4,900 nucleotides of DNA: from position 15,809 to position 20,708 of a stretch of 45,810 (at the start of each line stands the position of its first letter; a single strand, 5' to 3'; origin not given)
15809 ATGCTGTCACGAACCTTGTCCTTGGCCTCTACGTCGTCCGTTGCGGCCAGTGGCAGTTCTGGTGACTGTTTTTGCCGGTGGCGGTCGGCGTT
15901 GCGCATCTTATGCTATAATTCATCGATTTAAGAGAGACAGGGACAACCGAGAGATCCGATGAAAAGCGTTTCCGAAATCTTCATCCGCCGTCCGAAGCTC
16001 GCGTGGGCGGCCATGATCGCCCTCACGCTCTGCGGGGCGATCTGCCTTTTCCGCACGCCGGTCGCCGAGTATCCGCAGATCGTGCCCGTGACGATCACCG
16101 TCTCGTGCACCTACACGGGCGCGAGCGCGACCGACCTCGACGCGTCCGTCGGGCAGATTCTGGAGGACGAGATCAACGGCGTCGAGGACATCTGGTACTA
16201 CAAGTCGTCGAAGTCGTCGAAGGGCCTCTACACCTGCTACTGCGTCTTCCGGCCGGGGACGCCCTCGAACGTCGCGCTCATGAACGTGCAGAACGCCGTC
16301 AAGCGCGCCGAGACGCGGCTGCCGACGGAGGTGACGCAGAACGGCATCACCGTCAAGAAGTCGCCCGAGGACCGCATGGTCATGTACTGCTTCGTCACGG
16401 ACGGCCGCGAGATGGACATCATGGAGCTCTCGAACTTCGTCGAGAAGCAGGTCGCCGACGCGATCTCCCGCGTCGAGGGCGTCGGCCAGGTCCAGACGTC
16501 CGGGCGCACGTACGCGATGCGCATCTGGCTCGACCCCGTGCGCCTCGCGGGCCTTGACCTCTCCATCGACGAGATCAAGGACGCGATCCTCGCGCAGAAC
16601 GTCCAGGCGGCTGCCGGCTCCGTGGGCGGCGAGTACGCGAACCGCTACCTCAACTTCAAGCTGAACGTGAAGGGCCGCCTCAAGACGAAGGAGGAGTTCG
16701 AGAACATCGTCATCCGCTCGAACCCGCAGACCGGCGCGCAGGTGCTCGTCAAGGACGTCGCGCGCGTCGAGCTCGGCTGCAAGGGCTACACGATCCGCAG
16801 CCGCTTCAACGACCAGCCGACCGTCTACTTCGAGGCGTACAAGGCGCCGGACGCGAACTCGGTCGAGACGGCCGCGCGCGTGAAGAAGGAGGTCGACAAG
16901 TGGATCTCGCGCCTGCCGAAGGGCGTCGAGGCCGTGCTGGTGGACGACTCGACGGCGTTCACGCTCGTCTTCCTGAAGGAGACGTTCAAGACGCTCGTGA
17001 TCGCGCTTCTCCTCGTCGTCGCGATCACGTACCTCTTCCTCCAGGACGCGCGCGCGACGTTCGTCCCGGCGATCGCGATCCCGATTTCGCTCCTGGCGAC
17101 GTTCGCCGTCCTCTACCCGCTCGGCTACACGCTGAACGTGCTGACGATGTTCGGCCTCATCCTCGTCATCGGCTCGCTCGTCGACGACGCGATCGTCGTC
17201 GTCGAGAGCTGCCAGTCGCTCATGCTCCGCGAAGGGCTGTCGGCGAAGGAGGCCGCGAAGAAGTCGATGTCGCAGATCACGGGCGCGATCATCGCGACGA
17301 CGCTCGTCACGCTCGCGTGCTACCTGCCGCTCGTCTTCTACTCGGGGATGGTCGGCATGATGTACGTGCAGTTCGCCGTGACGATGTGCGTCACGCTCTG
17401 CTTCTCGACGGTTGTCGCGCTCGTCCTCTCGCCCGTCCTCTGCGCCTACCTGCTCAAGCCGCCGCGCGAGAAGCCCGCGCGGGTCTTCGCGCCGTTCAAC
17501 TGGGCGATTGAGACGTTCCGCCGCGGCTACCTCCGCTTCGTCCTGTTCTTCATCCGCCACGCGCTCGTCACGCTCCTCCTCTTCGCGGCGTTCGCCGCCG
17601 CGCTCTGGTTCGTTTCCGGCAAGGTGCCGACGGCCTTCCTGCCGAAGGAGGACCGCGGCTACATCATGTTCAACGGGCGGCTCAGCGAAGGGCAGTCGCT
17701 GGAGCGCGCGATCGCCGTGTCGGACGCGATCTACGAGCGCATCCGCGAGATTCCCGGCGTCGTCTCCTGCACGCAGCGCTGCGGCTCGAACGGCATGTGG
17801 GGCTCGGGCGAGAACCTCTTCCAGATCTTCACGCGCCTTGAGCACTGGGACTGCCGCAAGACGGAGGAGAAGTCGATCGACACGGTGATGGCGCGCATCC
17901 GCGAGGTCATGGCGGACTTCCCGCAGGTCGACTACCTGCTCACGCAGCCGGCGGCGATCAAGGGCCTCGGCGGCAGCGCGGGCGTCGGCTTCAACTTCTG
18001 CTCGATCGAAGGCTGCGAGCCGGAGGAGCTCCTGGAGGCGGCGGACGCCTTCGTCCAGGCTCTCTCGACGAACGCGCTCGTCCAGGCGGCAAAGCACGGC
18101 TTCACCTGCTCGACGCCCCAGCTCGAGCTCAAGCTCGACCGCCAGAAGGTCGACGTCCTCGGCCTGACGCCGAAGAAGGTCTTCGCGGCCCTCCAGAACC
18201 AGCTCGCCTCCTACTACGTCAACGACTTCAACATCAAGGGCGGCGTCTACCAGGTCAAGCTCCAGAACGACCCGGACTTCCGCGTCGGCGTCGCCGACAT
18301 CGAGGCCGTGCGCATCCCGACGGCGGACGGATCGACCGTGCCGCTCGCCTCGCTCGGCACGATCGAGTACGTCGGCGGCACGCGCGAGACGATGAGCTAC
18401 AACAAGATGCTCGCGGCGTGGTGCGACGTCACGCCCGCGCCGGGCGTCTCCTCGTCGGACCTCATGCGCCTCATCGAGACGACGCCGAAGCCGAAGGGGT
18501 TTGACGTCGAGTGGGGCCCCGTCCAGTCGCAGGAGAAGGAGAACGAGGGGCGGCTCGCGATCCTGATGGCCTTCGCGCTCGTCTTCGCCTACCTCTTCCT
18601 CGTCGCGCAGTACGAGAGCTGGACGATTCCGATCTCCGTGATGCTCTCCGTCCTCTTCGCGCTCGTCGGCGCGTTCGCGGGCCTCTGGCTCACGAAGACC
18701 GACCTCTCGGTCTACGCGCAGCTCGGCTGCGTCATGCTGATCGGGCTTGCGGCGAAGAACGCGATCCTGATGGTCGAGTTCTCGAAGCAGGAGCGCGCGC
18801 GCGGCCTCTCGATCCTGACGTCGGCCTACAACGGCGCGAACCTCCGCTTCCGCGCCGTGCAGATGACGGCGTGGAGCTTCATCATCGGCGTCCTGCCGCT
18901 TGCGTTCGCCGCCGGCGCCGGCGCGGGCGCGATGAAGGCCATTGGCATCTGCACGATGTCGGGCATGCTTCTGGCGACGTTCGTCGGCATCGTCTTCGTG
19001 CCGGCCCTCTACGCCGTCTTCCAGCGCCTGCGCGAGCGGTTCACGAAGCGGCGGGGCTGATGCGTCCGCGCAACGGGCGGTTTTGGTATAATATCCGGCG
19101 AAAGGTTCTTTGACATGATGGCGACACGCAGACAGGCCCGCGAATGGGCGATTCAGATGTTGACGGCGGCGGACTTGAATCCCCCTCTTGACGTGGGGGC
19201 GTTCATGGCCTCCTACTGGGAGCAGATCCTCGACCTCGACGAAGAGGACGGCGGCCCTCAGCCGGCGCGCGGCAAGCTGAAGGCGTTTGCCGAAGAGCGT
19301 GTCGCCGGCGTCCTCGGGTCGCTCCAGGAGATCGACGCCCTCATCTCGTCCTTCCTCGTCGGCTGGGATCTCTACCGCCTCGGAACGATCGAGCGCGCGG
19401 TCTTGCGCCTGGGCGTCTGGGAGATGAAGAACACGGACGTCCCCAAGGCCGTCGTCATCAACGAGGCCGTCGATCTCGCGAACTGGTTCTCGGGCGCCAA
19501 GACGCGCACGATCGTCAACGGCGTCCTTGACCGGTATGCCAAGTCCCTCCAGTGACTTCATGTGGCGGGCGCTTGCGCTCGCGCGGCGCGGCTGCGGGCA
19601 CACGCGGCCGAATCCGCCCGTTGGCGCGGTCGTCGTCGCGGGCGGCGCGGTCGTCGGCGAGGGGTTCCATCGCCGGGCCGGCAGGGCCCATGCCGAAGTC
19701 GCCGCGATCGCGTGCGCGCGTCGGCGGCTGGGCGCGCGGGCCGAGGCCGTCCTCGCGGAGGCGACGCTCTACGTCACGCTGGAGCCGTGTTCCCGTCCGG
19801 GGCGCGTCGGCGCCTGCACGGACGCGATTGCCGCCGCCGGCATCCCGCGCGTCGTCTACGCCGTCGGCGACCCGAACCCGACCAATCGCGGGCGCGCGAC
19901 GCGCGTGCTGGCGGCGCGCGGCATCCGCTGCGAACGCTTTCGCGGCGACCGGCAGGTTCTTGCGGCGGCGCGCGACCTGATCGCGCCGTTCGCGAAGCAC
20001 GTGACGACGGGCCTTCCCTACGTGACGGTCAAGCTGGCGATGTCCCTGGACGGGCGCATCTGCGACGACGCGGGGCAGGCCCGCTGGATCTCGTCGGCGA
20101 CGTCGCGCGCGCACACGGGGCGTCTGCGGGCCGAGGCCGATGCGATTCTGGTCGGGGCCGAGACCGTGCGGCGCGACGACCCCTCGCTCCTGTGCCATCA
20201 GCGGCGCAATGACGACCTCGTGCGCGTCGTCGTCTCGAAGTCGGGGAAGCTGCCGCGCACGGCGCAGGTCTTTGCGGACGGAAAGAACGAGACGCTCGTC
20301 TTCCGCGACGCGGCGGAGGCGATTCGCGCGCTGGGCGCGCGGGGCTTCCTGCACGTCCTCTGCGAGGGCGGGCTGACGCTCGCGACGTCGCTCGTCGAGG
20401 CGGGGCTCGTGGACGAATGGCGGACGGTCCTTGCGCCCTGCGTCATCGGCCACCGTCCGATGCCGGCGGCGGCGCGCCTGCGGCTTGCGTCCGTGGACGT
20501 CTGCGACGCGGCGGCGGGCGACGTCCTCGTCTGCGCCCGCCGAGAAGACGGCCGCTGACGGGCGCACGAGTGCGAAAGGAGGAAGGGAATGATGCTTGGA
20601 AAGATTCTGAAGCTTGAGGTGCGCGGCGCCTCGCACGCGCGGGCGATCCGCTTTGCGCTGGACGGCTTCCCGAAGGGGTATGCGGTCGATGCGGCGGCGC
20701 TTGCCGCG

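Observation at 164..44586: Window-wide pattern: AT-rich tandem arrays with 7-8 bp period sit at intercistronic junctions and in frame inside two genes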

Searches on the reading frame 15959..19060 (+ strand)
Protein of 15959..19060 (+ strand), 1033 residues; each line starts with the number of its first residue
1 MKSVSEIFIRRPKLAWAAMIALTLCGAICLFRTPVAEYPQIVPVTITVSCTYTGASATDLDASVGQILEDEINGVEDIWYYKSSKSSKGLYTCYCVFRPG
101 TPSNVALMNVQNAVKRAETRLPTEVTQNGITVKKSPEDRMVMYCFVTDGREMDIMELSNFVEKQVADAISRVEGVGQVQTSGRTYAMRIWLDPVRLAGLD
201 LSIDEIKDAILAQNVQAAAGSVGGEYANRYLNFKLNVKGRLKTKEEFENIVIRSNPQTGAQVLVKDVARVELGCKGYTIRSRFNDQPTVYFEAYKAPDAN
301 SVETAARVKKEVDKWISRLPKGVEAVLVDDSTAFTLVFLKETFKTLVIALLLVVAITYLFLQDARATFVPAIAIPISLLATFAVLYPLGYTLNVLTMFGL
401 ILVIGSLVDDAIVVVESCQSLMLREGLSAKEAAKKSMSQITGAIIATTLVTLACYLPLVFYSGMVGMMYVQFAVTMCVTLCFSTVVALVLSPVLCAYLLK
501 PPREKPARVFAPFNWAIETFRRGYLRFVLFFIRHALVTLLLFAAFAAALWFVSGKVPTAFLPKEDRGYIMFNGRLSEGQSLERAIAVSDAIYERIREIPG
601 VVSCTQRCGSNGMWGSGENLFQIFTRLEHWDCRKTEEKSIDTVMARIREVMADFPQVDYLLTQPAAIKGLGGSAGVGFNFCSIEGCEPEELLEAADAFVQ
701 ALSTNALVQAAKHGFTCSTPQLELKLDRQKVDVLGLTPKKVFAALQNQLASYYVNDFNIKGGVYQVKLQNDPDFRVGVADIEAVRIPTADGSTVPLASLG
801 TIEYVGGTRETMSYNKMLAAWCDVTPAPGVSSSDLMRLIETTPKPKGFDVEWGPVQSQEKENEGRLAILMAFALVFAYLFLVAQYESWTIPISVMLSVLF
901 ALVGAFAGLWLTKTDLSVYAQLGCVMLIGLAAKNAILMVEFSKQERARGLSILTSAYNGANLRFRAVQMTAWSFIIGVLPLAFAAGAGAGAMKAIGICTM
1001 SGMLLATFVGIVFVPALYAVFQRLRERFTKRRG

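Call 52: search_protein_families(library=pfam, proteins=[window:15959-19060:+])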
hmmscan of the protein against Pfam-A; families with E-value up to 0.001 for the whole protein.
window:15959-19060:+ (1033 aa): 3 families
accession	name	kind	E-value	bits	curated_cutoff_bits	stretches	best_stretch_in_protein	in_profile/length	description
PF00873.25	ACR_tran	-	1e-274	914.5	28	1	5-1021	2-1020/1021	AcrB/AcrD/AcrF family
PF03176.21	MMPL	-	5.6e-15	55.5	20.5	2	860-1027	139-307/333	MMPL family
PF02355.23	SecD_SecF_C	-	1.4e-05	25.1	20.5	0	340-497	31-185/189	Protein export membrane protein SecD/SecF, C-terminal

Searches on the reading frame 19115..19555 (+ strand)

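Call 52: search_protein_families(library=pfam, proteins=[window:19115-19555:+])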
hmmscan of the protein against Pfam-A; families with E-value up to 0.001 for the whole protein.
window:19115-19555:+ (146 aa): 1 family
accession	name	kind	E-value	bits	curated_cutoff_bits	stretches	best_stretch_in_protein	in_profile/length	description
PF01029.23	NusB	-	9.7e-29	100.9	23.1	1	6-143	1-133/133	NusB family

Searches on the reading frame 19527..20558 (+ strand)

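Call 52: search_protein_families(library=pfam, proteins=[window:19527-20558:+])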
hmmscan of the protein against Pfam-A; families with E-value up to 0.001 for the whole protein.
window:19527-20558:+ (343 aa): 3 families
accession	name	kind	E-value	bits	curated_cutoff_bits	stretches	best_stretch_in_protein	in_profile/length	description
PF01872.23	RibD_C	-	7.7e-41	140.5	24.1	1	164-312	1-171/197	RibD C-terminal domain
PF00383.29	dCMP_cyt_deam_1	-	3.3e-18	65.9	25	1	9-112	5-101/102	Cytidine and deoxycytidylate deaminase zinc-binding region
PF14437.12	MafB19-deam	-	1.6e-12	47.9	27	1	28-118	21-106/142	MafB19-like deaminase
